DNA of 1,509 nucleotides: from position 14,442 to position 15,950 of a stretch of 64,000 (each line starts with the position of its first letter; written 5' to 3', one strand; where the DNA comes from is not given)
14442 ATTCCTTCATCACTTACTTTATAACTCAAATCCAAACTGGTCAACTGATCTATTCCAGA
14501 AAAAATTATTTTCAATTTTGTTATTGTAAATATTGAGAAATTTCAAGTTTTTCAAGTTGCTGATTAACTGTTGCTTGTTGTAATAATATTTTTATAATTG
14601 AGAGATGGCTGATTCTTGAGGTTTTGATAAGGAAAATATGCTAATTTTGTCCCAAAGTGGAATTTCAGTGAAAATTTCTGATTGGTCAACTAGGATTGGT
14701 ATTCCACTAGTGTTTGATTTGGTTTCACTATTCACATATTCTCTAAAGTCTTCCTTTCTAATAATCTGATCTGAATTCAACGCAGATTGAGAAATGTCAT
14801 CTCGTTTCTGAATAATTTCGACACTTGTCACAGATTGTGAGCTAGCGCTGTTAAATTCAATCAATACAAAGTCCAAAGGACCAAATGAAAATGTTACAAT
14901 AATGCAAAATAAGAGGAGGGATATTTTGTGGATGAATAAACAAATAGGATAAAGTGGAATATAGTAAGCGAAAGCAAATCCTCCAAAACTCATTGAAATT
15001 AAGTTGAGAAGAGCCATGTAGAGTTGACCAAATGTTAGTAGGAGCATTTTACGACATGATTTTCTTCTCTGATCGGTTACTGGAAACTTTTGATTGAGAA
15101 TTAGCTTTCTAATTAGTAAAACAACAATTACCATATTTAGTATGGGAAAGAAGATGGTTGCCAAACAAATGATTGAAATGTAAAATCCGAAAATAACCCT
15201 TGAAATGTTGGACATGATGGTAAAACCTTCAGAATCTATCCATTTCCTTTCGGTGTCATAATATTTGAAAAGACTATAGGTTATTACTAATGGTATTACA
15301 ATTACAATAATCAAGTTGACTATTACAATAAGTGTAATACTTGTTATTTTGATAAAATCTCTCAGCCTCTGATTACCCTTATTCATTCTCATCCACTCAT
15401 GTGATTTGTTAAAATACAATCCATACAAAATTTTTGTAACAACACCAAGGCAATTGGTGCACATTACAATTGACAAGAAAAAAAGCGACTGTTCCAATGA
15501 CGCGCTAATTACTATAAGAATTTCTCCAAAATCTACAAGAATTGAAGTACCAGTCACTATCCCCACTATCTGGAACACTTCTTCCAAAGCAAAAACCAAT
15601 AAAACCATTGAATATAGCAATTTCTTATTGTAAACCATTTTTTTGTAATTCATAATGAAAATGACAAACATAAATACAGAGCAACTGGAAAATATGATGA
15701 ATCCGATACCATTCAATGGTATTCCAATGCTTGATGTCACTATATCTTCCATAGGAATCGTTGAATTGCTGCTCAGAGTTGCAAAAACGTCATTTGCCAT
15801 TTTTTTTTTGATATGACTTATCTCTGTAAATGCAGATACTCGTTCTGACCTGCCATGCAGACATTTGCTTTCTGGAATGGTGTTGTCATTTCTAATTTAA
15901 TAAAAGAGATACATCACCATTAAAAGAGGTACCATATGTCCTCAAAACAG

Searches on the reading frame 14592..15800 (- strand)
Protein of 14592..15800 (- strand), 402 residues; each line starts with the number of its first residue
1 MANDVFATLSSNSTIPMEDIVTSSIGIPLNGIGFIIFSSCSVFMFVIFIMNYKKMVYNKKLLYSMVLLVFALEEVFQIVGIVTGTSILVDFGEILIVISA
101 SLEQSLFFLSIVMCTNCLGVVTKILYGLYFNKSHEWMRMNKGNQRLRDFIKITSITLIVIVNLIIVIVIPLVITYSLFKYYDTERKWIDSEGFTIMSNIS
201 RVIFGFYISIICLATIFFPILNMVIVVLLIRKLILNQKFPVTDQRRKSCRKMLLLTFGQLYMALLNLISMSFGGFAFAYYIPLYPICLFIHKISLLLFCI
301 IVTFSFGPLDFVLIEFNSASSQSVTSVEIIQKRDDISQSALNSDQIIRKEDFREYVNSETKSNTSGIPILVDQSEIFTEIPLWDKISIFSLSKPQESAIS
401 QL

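Call 4: search_protein_families(library=pfam, proteins=[window:14592-15800:-], max_evalue=0.01)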
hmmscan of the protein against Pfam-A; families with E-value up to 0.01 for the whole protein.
window:14592-15800:- (402 aa): 0 families

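Call 20: search_protein_families(library=pfam, proteins=[window:14592-15800:-], max_evalue=10)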
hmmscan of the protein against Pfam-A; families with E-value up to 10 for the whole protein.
window:14592-15800:- (402 aa): 0 families
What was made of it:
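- On 7TM / GPCR-like receptors: No Pfam hit (calls 4, 20).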

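Call 72: search_protein_families(library=pfam, proteins=[P0003], max_evalue=0.01)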
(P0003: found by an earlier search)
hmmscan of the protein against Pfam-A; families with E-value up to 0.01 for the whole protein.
P0003 (586 aa): 1 family
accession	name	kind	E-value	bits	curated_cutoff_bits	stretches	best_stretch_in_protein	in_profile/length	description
PF04577.19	Glyco_transf_61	-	9.3e-15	55.5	27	1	318-518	2-135/137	Glycosyltransferase 61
